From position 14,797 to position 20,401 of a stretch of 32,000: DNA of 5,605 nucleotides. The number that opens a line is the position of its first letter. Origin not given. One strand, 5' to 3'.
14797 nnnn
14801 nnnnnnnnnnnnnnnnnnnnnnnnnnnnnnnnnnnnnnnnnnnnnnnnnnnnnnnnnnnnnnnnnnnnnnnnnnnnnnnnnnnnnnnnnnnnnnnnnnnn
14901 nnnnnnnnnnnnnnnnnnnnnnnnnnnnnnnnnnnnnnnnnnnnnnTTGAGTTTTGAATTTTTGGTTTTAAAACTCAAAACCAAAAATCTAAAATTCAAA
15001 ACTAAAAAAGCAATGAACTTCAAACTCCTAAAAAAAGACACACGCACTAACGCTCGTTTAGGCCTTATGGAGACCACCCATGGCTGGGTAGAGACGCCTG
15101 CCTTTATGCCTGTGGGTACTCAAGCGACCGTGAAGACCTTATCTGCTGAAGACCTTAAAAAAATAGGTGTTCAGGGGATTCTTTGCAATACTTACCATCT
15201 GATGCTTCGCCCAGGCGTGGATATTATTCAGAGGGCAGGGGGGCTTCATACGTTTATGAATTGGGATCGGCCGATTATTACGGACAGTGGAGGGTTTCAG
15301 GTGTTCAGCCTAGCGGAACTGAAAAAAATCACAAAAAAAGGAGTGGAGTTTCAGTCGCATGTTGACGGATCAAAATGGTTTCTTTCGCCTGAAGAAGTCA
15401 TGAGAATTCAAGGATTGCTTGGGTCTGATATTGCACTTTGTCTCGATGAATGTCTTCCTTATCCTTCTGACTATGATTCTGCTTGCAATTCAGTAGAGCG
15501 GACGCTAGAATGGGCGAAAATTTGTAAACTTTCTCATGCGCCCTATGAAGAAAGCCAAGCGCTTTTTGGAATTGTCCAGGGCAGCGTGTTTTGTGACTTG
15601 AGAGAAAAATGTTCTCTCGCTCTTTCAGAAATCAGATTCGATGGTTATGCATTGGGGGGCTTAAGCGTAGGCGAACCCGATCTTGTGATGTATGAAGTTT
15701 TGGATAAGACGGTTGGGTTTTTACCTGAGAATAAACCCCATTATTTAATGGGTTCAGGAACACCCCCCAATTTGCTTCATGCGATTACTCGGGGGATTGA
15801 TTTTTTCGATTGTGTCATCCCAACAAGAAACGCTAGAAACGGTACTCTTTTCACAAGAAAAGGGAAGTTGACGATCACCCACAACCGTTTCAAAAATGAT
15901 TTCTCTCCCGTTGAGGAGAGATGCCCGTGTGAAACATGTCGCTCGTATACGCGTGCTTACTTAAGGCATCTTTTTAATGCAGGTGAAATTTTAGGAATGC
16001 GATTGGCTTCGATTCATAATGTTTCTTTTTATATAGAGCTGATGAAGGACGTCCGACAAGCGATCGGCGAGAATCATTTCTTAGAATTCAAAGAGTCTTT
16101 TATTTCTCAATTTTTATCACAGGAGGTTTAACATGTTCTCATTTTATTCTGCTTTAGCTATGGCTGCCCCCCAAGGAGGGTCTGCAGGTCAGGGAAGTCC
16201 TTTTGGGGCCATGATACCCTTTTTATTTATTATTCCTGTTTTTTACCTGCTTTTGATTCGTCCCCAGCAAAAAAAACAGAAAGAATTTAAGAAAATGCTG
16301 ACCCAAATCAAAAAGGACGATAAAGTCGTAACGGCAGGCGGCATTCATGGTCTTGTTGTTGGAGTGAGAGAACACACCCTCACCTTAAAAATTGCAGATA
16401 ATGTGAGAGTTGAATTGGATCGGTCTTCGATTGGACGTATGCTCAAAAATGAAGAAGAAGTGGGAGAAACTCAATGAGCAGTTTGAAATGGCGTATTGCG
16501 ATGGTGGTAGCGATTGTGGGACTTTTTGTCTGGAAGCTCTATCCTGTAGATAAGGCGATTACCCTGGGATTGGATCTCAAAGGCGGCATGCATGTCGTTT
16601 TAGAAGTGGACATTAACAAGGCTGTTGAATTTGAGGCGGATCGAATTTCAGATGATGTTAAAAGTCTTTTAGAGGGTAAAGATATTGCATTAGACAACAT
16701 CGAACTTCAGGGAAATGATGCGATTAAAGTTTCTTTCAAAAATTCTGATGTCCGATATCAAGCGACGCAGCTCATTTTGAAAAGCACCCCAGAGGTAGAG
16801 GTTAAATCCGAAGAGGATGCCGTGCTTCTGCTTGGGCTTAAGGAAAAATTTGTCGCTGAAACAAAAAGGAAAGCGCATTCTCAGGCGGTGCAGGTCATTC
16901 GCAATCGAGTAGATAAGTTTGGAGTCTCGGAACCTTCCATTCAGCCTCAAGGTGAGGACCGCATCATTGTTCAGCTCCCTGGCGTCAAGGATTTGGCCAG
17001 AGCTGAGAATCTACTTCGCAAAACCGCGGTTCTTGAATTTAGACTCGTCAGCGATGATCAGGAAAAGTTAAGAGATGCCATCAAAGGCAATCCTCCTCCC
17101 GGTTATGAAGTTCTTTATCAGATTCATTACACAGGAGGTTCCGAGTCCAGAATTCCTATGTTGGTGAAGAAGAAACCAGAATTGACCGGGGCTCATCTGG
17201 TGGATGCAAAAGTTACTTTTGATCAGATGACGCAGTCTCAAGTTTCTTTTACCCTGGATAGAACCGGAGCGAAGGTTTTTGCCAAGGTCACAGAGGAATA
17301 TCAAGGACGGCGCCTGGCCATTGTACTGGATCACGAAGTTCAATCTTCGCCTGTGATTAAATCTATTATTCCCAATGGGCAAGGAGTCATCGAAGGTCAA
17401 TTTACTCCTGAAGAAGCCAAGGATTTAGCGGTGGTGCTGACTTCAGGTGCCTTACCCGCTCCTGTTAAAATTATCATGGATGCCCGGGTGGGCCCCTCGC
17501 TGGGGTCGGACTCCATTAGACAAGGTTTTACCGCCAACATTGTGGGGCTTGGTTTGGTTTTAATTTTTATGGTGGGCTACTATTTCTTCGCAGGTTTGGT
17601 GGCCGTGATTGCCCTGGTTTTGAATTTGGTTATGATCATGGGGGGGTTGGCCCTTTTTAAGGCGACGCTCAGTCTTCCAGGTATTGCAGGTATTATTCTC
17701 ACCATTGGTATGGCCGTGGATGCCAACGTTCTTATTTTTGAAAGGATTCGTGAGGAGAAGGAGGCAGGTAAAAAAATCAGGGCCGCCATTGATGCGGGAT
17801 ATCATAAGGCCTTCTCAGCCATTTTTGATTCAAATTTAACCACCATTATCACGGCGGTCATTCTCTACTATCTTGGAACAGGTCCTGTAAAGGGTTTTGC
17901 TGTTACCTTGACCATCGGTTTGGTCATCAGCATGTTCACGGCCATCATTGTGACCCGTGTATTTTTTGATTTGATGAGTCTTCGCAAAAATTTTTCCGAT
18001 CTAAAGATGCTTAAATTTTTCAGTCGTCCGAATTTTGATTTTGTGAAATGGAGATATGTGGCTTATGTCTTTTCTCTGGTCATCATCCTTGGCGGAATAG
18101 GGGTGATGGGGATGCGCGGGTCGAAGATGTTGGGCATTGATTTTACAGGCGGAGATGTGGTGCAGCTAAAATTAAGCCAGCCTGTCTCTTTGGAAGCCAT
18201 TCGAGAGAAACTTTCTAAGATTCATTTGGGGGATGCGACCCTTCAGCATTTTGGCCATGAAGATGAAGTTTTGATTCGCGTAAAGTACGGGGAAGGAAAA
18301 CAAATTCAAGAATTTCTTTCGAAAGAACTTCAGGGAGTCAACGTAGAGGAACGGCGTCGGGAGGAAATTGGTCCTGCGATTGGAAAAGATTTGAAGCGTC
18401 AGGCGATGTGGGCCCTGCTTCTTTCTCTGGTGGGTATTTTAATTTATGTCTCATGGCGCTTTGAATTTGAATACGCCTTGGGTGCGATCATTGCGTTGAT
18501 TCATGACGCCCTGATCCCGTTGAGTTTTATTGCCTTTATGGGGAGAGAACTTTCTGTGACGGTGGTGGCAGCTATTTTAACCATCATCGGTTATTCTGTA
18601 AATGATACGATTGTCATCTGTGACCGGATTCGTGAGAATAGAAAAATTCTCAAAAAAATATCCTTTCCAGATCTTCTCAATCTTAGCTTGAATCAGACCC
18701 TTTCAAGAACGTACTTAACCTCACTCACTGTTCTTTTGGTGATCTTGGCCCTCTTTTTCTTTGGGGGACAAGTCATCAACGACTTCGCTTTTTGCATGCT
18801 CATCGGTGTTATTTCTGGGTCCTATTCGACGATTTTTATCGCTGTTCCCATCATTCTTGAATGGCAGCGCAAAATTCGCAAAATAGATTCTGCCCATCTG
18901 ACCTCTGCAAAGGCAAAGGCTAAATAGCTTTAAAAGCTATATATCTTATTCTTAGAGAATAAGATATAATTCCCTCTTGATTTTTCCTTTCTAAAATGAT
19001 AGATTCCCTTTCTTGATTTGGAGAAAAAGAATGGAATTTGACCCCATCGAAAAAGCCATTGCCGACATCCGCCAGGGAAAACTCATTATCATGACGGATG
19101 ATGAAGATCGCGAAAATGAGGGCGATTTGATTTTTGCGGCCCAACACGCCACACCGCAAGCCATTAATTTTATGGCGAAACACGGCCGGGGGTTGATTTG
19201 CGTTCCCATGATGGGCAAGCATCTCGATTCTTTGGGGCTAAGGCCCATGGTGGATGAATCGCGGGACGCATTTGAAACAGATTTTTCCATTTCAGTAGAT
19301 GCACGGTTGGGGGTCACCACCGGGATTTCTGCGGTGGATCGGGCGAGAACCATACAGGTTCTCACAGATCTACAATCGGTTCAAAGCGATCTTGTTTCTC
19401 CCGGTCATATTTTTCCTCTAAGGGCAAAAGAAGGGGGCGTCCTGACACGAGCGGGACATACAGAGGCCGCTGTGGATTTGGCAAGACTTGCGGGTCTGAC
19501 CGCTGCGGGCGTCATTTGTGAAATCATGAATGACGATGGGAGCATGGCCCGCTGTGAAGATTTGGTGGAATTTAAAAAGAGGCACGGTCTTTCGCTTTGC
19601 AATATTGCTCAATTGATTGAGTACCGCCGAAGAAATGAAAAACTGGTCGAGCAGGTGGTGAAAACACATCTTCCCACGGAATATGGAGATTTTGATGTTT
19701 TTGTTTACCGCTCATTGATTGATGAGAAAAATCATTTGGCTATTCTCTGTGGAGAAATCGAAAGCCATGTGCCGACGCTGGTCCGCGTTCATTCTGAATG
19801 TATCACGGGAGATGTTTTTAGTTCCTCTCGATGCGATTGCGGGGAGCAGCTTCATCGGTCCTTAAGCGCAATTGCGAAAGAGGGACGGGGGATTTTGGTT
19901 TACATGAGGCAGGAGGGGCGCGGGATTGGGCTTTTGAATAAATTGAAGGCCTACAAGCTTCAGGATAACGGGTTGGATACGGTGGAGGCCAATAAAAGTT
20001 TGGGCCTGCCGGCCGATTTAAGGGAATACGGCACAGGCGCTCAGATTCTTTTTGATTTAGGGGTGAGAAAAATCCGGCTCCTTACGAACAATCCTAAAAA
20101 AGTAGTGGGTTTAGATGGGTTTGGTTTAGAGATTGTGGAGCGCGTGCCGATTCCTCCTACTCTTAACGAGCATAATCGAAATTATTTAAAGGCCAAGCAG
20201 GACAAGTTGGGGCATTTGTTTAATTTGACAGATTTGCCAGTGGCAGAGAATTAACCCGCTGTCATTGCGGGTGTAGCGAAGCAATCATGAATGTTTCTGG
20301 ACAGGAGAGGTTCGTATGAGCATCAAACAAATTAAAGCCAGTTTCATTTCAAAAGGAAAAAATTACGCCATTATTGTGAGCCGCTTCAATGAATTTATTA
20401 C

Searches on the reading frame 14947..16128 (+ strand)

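Call 7: search_protein_families(library=pfam, proteins=[window:14947-16128:+], max_evalue=0.001)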
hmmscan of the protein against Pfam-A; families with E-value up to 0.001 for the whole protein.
window:14947-16128:+ (394 aa): 1 family
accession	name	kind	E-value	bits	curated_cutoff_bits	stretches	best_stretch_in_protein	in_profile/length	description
PF01702.25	TGT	-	2.4e-155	517.5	26.3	1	35-388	2-354/357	Queuine tRNA-ribosyltransferase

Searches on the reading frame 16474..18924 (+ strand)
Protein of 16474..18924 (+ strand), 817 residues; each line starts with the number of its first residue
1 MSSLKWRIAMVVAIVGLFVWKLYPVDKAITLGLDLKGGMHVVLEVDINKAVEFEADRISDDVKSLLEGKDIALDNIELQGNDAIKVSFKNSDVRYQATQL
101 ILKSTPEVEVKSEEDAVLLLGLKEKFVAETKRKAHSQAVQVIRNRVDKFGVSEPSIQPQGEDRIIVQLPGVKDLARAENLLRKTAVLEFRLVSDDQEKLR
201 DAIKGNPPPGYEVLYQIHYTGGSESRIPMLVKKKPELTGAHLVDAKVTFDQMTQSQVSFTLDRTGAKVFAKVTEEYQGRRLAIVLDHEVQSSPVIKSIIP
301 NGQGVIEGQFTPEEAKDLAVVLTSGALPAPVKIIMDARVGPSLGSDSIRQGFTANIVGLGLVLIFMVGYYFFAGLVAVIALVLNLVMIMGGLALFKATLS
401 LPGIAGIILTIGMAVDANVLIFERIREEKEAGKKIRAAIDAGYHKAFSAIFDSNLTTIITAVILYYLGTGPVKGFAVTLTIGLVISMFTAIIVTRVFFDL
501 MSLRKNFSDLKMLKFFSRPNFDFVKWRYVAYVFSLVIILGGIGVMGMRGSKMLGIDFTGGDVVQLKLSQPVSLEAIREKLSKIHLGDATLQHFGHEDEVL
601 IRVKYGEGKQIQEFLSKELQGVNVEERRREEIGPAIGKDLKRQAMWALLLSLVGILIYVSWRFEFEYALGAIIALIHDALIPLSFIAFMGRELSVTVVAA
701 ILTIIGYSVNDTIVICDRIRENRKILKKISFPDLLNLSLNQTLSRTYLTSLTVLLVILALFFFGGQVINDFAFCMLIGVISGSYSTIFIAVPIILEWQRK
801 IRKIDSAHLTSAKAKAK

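Call 7: search_protein_families(library=pfam, proteins=[window:16474-18924:+], max_evalue=0.001)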
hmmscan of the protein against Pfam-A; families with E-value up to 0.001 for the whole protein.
window:16474-18924:+ (817 aa): 5 families
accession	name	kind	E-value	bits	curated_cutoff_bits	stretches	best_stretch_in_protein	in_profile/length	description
PF02355.23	SecD_SecF_C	-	3.9e-85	284.5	20.5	2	617-799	7-188/189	Protein export membrane protein SecD/SecF, C-terminal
PF22599.2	SecDF_P1_head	-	2.9e-35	121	27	1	224-329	8-114/114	SecDF, P1 head subdomain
PF21760.3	SecD_1st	-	7e-27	93.1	27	1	136-193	2-59/60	Protein translocase subunit SecDF, P1 domain, N-terminal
PF07549.19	Sec_GG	-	9.6e-09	34.9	20.3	0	29-46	8-25/28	SecD/SecF GG Motif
PF03176.21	MMPL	-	4.3e-08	32.9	20.5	1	356-491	150-292/333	MMPL family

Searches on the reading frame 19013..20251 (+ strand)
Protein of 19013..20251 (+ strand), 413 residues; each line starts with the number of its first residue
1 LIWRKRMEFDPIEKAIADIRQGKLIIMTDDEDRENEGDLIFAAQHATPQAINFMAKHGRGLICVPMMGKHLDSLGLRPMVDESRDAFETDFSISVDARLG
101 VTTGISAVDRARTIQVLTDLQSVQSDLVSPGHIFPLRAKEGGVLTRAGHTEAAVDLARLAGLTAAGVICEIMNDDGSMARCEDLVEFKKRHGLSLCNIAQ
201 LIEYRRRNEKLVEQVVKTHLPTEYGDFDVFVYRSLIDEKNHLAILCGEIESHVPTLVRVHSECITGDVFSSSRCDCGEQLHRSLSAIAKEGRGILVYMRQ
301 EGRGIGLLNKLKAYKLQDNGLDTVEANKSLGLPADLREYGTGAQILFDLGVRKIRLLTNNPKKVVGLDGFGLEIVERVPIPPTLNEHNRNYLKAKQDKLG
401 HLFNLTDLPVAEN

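Call 19: search_protein_families(library=pfam, proteins=[window:19013-20251:+], max_evalue=0.00001)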
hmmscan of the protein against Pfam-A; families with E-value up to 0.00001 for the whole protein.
window:19013-20251:+ (413 aa): 2 families
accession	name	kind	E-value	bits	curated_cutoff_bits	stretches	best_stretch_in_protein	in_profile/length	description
PF00926.24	DHBP_synthase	-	4e-85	284.6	26.4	1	13-204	1-191/191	3,4-dihydroxy-2-butanone 4-phosphate synthase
PF00925.25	GTP_cyclohydro2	-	6.9e-75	250.6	23.3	1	214-379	2-165/165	GTP cyclohydrolase II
